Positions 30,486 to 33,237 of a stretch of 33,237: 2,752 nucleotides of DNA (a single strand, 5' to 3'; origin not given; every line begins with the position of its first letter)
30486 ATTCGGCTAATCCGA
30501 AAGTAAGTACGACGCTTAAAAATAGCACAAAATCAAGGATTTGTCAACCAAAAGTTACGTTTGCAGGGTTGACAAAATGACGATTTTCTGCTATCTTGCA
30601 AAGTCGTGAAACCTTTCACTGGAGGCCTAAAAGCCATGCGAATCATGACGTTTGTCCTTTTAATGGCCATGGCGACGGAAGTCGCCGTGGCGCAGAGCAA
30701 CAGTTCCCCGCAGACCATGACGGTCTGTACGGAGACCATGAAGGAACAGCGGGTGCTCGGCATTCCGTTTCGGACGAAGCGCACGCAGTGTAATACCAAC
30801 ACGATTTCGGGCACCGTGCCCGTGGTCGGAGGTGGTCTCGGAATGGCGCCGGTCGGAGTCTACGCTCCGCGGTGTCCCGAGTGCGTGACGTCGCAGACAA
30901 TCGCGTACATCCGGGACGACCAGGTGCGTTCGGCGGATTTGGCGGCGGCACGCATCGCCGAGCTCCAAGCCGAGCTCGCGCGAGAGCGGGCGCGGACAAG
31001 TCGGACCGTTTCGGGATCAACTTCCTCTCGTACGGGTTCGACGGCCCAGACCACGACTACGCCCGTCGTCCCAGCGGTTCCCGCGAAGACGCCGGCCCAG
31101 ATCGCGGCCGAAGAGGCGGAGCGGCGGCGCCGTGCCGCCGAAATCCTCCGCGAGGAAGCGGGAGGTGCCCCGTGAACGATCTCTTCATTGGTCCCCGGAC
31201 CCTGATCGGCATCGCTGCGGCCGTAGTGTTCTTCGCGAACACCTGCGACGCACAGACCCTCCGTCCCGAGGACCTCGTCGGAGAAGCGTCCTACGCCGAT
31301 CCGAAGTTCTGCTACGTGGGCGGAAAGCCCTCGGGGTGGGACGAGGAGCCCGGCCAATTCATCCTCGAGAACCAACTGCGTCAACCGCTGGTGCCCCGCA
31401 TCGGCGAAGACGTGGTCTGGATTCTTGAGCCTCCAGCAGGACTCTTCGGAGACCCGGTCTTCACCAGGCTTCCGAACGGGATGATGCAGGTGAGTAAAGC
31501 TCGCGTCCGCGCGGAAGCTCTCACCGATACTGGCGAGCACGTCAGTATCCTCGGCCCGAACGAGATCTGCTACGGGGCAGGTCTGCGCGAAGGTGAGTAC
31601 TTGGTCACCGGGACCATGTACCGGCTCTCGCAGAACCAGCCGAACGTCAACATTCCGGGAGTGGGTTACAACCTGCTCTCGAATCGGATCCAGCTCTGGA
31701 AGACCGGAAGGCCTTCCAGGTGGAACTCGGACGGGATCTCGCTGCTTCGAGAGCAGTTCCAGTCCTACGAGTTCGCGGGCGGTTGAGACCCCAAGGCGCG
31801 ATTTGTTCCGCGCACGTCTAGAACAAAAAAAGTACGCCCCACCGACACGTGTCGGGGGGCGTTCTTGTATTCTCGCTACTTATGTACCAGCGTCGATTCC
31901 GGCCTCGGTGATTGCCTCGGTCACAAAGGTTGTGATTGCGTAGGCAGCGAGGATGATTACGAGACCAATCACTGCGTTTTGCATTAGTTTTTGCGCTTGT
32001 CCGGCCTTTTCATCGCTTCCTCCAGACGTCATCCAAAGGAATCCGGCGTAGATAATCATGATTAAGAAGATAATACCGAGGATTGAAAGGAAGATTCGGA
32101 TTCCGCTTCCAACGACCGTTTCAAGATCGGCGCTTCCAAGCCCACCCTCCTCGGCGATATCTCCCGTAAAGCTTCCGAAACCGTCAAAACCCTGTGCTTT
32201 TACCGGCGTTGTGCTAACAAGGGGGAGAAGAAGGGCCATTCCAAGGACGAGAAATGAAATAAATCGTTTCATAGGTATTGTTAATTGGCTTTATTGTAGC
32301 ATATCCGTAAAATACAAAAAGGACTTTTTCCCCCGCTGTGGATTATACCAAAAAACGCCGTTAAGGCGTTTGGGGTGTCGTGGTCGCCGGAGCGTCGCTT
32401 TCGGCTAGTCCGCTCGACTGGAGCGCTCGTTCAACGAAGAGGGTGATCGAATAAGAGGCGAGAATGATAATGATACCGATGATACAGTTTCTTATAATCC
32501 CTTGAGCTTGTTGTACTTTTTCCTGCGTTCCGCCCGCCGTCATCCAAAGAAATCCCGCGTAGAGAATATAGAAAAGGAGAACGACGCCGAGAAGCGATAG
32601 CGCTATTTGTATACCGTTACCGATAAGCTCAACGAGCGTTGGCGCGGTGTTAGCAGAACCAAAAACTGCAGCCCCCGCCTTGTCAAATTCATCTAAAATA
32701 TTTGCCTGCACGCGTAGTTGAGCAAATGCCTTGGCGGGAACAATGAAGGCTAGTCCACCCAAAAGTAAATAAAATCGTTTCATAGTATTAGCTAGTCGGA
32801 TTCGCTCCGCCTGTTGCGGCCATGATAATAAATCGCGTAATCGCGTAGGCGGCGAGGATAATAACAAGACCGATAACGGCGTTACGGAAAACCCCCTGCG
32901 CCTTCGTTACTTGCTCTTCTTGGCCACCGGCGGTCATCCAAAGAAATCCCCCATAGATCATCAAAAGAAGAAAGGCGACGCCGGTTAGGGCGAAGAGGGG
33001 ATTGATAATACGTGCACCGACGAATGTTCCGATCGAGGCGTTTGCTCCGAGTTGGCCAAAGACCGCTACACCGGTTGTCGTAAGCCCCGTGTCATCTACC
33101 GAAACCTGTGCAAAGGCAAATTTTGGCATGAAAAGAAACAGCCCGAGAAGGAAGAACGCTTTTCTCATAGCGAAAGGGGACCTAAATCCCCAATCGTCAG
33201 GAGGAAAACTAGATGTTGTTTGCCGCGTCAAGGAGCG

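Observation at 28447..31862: GC-rich three-gene island of unknown function inserted next to the pilin-like gene array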

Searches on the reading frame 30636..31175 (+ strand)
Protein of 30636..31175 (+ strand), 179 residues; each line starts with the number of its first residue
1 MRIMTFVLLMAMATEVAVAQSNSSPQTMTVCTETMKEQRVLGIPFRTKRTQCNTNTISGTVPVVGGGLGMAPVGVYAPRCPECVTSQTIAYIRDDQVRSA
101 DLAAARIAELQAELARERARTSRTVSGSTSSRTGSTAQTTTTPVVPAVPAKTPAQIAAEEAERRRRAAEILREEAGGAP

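Call 10: search_protein_families(library=pfam, proteins=[window:30636-31175:+], max_evalue=1)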
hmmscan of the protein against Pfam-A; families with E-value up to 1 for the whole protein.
window:30636-31175:+ (179 aa): 0 families

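Call 11: search_protein_families(library=ncbifam, proteins=[window:30636-31175:+], max_evalue=1)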
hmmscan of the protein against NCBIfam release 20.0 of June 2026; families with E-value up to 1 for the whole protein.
window:30636-31175:+ (179 aa): 0 families

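Call 12: search_protein_families(library=phrogs, proteins=[window:30636-31175:+], max_evalue=1)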
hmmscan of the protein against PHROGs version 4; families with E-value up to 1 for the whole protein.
window:30636-31175:+ (179 aa): 1 family
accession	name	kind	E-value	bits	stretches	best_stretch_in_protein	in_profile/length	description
phrog_20783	-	unknown function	0.0013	19.9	1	92-128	47-83/95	-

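Call 35: find_homologous_proteins(query=window:30636-31175:+, max_evalue=0.01)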
Query window:30636-31175:+ (179 aa): 2 proteins with E <= 0.01 among 1333 candidates.
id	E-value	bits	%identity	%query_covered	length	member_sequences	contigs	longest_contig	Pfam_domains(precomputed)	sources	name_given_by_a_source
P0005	2.9e-104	364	100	100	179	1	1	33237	-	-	-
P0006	1.8e-67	244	72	99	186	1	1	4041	-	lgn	-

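Call 41: search_protein_families(library=padloc, proteins=[window:30636-31175:+], max_evalue=1)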
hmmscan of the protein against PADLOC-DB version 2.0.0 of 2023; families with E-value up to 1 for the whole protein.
window:30636-31175:+ (179 aa): 0 families

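Call 88: search_protein_families(library=pfam, alignment_id=A3, max_evalue=10)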
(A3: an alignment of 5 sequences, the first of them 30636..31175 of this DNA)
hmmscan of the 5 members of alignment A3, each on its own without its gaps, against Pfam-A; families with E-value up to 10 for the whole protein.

A. member 1, window:30636-31175:+ (179 aa): 0 families

B. families by the number of members that match (of 5 scanned): 6 families
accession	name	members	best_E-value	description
PF17352.7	MFS18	1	0.0038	Male Flower Specific protein 18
PF18896.5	SLT_3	1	0.0055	Lysozyme like domain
PF21827.1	New_glue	1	0.013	New glue protein family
PF21585.2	A-ATP_synth_H_N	1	0.091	Archaeal A-ATP synthase, subunit H, N-terminal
PF20060.4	DUF6459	1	0.77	Family of unknown function (DUF6459)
PF05308.16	Mito_fiss_reg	1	8.1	Mitochondrial fission regulator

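Call 90: search_solved_structures(query=A3, max_evalue=10)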
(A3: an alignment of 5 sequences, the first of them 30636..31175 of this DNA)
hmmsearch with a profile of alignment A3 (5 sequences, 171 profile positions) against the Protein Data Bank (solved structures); distinct sequences matched with E-value up to 10: 7.
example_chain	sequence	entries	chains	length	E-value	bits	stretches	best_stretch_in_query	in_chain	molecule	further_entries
8gi0_F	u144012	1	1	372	2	11.8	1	94-162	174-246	Peroxisomal membrane protein PEX14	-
7uiu_x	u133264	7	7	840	2.9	11.3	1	59-151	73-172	Translation initiation factor IF-2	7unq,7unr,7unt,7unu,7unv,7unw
8ril_A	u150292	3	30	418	7.2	10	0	90-148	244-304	DNA repair protein RAD52 homolog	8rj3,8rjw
8h1p_A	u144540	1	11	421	7.3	10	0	90-148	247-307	DNA repair protein RAD52 homolog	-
8bjm_A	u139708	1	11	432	7.6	9.9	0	90-148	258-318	DNA repair protein RAD52 homolog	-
8tkq_A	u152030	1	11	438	7.8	9.9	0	90-148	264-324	DNA repair protein RAD52 homolog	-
9zdx_C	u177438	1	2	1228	8.4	9.8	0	92-143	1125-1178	BREX system P-loop protein BrxC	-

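Call 96: find_encoding_contigs(protein=P0005, flank=1000, max_places=3)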
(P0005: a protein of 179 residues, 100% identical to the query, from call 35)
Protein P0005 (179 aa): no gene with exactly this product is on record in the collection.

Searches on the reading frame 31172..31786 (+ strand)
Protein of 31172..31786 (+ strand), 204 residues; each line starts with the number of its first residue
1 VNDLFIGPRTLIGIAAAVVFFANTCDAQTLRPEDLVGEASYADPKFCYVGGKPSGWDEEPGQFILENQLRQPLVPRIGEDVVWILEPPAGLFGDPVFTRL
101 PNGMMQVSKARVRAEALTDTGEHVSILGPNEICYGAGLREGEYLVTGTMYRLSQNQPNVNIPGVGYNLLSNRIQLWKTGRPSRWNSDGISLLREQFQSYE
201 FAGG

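Call 10: search_protein_families(library=pfam, proteins=[window:31172-31786:+], max_evalue=1)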
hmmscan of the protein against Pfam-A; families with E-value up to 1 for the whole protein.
window:31172-31786:+ (204 aa): 0 families

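Call 11: search_protein_families(library=ncbifam, proteins=[window:31172-31786:+], max_evalue=1)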
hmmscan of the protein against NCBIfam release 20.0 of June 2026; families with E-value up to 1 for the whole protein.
window:31172-31786:+ (204 aa): 0 families

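Call 12: search_protein_families(library=phrogs, proteins=[window:31172-31786:+], max_evalue=1)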
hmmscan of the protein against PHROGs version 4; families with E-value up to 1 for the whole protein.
window:31172-31786:+ (204 aa): 0 families

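Call 26: find_homologous_proteins(query=window:31172-31786:+, max_evalue=0.001)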
Query window:31172-31786:+ (204 aa): 1 proteins with E <= 0.001 among 218 candidates.
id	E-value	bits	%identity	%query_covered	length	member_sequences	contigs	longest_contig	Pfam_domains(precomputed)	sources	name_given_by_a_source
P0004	1.3e-130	451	96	100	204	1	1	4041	-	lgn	-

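Call 41: search_protein_families(library=padloc, proteins=[window:31172-31786:+], max_evalue=1)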
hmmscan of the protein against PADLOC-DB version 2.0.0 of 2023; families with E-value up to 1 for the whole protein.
window:31172-31786:+ (204 aa): 0 families

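Call 79: predict_structure(alignment_id=A7)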
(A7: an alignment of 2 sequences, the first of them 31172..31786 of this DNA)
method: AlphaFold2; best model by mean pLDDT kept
length: 204 residues; sequences in the alignment: 2
mean_pLDDT: 32.5   pTM: 0.28
mean pLDDT of the five models: 32.5, 28.4, 27.4, 26.4, 25.7
residues with pLDDT >= 90: 0; 70-90: 0; 50-70: 0; < 50: 204
segments of 3 or more residues with pLDDT < 50: 1-204
pLDDT, mean of each block of 10 residues (from residue 1): 23 29 30 32 32 35 33 28 35 35 34 30 28 31 35 42 46 42 28 27 24
secondary structure, 60 per line:
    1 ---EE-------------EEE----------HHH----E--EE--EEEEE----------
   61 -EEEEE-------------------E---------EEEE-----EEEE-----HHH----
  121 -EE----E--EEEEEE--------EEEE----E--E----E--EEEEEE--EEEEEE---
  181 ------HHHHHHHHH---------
elements in order: E19-21 E46-50 E62-66 E96-99 E105-108 E131-136 E145-148 E164-169 E172-177 H187-195

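Call 87: search_protein_families(library=pfam, alignment_id=A4, max_evalue=10)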
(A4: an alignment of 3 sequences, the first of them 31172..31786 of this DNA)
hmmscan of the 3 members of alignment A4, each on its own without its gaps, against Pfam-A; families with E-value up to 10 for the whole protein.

A. member 1, window:31172-31786:+ (204 aa): 0 families

B. families by the number of members that match (of 3 scanned): 0 families

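Call 89: search_solved_structures(query=A4, max_evalue=10)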
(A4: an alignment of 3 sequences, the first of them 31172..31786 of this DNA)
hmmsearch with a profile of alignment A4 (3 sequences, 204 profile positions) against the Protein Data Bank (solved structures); distinct sequences matched with E-value up to 10: 1.
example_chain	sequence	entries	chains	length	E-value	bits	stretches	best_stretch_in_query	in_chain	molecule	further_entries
1vrp_A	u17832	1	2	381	1.4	11.3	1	60-144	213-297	Creatine Kinase, M chain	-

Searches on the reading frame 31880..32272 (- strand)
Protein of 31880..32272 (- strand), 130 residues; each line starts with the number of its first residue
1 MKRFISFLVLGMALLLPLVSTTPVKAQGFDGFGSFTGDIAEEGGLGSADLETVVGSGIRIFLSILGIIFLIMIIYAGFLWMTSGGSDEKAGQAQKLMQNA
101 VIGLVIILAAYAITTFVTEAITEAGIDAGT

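Call 10: search_protein_families(library=pfam, proteins=[window:31880-32272:-], max_evalue=1)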
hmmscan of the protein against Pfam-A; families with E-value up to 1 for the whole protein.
window:31880-32272:- (130 aa): 4 families
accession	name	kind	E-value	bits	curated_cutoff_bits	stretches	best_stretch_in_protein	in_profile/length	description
PF18895.5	T4SS_pilin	-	3.2e-09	37.2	26.6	1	60-117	15-71/71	Type IV secretion system pilin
PF04956.18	TrbC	-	0.0055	17.3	27.9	1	8-115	12-96/98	TrbC/VIRB2 pilin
PF05987.18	DUF898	-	0.0062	16.1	28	1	48-124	171-247/336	Bacterial protein of unknown function (DUF898)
PF12420.13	DUF3671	-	0.17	11.8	34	1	7-75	167-207/223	Fam-L, Fam-M like protein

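Call 11: search_protein_families(library=ncbifam, proteins=[window:31880-32272:-], max_evalue=1)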
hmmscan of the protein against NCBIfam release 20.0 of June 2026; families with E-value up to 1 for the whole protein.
window:31880-32272:- (130 aa): 5 families
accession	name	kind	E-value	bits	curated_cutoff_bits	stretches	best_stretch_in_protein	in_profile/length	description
NF045849.1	ICE_MMCAP2_0565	equivalog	7e-09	35.3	40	1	52-120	11-79/80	Mbov_0395 family pilin-like conjugal transfer protein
NF042931.1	SAG1386_EF1546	equivalog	0.052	13.6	80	1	60-94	29-64/158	SAG1386/EF1546 family surface-associated protein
NF033218.1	anchor_AmaP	equivalog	0.14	11.9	55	1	57-117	4-66/166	alkaline shock response membrane anchor protein AmaP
TIGR03943.1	TIGR03943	equivalog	0.14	11.6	88.8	1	50-121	5-77/221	TIGR03943 family putative permease subunit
NF046000.1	MAG1210_fam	subfamily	0.59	8.7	275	1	57-116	64-114/550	MAG1210 family protein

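Call 12: search_protein_families(library=phrogs, proteins=[window:31880-32272:-], max_evalue=1)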
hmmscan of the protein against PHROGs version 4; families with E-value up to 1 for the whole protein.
window:31880-32272:- (130 aa): 1 family
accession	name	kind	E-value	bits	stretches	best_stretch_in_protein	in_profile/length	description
phrog_1880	-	moron, auxiliary metabolic gene and host takeover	0.0082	16.7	1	63-121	90-151/235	PnuC-like nicotinamide mononucleotide transport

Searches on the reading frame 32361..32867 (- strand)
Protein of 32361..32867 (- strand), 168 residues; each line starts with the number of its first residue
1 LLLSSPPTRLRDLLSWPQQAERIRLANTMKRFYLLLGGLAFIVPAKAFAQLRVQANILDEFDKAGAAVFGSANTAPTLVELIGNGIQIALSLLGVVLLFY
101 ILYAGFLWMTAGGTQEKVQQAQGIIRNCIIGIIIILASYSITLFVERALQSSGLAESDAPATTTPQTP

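Call 10: search_protein_families(library=pfam, proteins=[window:32361-32867:-], max_evalue=1)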
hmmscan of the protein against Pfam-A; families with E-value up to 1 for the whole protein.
window:32361-32867:- (168 aa): 2 families
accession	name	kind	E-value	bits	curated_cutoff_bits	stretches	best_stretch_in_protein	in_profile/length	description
PF18895.5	T4SS_pilin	-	4.1e-08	33.6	26.6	1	77-141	4-67/71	Type IV secretion system pilin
PF06836.17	DUF1240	-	0.065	14.3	24.3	1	87-157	8-76/95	Protein of unknown function (DUF1240)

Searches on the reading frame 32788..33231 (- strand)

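Call 10: search_protein_families(library=pfam, proteins=[window:32788-33231:-], max_evalue=1)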
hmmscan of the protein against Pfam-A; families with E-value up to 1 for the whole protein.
window:32788-33231:- (147 aa): 1 family
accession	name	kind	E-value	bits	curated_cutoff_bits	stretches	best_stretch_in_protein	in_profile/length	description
PF18895.5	T4SS_pilin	-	1.2e-07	32.1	26.6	1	74-135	11-71/71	Type IV secretion system pilin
